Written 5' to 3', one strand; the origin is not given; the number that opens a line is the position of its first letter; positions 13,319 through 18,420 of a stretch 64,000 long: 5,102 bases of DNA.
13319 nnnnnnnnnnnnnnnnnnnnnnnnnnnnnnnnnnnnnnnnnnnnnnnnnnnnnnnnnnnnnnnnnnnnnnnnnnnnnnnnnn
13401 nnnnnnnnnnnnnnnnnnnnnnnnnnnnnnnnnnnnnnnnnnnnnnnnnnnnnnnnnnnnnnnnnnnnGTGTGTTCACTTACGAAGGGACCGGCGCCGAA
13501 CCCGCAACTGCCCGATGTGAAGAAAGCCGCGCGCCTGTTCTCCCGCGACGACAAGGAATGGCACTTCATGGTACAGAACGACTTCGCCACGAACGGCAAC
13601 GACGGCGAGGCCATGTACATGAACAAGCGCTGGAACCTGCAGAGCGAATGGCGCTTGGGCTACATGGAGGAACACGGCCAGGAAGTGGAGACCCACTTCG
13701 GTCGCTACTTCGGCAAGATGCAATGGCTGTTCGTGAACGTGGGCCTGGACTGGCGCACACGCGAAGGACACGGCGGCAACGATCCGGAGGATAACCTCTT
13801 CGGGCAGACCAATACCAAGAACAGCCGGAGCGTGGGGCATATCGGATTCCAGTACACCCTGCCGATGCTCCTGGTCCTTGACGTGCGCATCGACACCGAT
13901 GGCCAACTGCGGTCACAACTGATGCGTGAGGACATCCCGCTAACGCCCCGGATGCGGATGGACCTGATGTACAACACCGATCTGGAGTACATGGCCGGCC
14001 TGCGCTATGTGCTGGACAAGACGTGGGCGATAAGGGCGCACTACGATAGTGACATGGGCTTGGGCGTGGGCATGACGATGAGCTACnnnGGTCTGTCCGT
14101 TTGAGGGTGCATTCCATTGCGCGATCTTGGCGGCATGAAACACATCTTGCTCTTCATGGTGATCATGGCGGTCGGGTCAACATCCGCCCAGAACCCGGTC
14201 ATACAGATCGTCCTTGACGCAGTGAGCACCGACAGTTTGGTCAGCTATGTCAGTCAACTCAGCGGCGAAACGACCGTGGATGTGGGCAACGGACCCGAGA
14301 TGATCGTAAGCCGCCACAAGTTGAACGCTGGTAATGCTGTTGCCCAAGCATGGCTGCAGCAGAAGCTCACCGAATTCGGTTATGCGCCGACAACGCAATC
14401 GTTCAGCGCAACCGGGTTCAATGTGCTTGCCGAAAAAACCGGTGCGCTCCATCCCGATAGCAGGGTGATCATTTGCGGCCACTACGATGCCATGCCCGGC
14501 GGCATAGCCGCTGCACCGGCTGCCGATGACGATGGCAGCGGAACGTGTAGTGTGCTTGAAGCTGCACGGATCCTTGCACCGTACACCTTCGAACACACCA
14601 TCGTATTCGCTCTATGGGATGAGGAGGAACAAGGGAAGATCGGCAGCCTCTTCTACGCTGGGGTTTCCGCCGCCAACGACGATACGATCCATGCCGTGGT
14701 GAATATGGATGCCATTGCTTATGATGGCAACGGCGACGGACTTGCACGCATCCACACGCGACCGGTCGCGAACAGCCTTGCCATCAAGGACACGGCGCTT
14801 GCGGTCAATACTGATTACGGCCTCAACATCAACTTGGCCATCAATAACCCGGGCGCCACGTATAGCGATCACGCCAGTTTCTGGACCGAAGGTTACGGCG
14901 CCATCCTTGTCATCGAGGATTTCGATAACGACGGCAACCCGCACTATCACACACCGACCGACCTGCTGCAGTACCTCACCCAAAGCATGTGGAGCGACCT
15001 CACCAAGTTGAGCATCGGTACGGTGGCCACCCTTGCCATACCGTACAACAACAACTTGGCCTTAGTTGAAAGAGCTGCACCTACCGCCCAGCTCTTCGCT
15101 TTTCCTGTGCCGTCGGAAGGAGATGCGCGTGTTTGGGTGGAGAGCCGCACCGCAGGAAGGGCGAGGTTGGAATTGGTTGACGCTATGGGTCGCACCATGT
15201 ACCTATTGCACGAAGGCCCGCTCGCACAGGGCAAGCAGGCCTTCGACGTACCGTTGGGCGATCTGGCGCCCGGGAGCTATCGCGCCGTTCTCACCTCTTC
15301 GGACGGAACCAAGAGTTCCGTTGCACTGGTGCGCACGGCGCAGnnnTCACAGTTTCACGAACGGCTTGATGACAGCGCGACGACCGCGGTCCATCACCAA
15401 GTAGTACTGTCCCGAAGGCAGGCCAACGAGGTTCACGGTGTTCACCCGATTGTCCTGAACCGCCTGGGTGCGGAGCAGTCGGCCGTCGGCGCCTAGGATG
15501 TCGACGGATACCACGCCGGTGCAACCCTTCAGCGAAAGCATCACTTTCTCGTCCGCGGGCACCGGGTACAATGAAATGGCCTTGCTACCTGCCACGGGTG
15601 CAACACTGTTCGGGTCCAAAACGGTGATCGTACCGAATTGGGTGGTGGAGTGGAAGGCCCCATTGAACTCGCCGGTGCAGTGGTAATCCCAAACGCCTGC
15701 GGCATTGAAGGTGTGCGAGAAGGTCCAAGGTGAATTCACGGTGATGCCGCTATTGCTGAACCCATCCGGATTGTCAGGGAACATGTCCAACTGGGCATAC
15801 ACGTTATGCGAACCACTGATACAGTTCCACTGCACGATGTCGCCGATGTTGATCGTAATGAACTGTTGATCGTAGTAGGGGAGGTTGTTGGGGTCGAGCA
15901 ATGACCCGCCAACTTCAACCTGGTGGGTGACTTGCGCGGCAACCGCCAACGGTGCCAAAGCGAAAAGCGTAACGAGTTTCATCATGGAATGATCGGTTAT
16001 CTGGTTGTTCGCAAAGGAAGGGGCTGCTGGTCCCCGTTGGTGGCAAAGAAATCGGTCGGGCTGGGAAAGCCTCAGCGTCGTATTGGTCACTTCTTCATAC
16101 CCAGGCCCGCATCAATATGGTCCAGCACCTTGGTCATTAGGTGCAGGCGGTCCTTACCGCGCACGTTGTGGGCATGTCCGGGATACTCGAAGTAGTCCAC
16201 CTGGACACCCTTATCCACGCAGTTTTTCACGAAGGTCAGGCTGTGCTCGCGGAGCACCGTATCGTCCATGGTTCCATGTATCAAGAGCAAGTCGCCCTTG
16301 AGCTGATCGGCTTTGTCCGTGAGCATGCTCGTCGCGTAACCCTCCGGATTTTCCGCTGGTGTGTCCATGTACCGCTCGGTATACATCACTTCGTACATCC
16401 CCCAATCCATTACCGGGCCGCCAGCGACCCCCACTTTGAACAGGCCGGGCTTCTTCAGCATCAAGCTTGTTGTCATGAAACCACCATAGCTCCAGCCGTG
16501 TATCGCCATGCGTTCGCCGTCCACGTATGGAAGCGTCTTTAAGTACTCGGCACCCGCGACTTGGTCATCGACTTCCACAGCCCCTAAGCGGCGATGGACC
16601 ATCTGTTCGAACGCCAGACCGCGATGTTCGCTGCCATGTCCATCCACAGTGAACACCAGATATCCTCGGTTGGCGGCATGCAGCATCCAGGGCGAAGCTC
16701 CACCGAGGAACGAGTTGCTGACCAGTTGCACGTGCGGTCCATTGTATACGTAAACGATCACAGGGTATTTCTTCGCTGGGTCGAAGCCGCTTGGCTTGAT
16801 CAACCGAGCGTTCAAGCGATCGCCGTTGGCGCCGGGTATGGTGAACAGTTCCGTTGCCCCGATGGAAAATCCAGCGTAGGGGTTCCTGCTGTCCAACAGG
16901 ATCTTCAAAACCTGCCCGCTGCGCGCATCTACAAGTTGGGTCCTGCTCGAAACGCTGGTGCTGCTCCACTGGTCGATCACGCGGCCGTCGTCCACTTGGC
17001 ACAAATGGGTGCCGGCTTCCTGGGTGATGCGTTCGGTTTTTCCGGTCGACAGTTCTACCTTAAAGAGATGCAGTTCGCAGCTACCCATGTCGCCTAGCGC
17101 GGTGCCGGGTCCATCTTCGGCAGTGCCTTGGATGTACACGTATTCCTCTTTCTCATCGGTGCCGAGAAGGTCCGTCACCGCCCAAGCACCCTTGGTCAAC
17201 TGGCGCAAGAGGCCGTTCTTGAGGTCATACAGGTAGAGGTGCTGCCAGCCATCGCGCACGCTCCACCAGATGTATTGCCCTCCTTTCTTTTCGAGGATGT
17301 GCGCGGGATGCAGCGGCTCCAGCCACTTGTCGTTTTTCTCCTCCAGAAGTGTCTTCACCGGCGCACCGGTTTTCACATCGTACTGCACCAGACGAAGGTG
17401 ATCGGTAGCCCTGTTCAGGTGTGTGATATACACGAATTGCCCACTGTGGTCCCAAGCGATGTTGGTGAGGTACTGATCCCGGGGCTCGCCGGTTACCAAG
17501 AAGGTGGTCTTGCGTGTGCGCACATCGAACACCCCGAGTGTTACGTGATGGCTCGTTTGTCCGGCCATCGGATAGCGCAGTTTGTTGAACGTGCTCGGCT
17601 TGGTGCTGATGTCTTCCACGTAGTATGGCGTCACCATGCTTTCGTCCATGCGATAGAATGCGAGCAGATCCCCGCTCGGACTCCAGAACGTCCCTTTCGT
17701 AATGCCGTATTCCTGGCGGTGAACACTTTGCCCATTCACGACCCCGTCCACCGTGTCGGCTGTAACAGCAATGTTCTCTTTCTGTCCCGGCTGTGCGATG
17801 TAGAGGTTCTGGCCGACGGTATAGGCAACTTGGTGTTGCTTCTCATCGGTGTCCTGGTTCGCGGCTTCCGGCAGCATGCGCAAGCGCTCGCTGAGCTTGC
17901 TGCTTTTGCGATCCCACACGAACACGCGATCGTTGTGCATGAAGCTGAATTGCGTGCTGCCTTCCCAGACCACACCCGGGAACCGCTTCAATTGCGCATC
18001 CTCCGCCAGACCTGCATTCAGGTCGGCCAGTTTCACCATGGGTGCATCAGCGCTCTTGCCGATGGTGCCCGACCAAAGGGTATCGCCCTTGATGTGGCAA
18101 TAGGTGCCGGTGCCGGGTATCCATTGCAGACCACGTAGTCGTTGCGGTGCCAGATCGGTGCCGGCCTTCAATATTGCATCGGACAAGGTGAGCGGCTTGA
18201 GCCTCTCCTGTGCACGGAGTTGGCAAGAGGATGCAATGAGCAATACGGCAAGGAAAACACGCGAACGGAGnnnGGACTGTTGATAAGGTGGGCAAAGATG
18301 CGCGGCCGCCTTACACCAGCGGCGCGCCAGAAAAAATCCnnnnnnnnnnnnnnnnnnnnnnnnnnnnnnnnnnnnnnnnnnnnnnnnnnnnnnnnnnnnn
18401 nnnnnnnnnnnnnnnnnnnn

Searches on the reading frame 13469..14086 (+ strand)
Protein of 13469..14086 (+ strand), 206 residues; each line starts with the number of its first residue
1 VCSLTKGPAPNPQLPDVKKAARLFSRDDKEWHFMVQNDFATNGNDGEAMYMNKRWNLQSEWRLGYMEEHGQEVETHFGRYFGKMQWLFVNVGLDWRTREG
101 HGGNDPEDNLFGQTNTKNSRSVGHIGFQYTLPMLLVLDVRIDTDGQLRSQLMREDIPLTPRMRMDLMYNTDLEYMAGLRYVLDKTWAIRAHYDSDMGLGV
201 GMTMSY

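Call 14: search_protein_families(library=pfam, proteins=[window:13469-14086:+], max_evalue=0.01)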
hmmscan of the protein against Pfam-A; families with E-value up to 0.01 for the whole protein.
window:13469-14086:+ (206 aa): 1 family
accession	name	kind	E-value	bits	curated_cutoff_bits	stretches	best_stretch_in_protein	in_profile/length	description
PF13505.12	OMP_b-brl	-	0.006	17.2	28.7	0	73-192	46-150/175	Outer membrane protein beta-barrel domain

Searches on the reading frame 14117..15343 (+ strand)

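Call 14: search_protein_families(library=pfam, proteins=[window:14117-15343:+], max_evalue=0.01)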
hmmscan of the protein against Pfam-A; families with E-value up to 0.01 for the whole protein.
window:14117-15343:+ (409 aa): 2 families
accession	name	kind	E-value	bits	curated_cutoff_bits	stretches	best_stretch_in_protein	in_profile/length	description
PF04389.22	Peptidase_M28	-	3.4e-30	105.6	21.3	1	102-293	1-183/193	Peptidase family M28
PF01546.33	Peptidase_M20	-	8.5e-05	23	24.6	1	119-197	2-95/206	Peptidase family M20/M25/M40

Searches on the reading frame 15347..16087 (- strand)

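Call 71: search_protein_families(library=pfam, proteins=[window:15347-16087:-], max_evalue=0.0001)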
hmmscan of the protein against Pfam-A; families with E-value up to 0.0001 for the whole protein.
window:15347-16087:- (246 aa): 1 family
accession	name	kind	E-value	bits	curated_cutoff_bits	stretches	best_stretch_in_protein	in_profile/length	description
PF18962.6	Por_Secre_tail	-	4.3e-05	24.2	27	1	173-241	1-71/75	Secretion system C-terminal sorting domain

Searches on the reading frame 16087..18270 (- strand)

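Call 71: search_protein_families(library=pfam, proteins=[window:16087-18270:-], max_evalue=0.0001)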
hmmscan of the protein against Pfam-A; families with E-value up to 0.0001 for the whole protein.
window:16087-18270:- (727 aa): 3 families
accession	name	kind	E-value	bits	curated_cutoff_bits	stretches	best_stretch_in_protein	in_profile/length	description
PF00930.27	DPPIV_N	-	1.6e-68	231.5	22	1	142-439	51-351/354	Dipeptidyl peptidase IV (DPP IV) N-terminal region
PF00326.27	Peptidase_S9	-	2.7e-49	168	22.6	1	532-723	10-210/213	Prolyl oligopeptidase family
PF02129.25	Peptidase_S15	-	1.7e-06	28.3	23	0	483-625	2-134/262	X-Pro dipeptidyl-peptidase (S15 family)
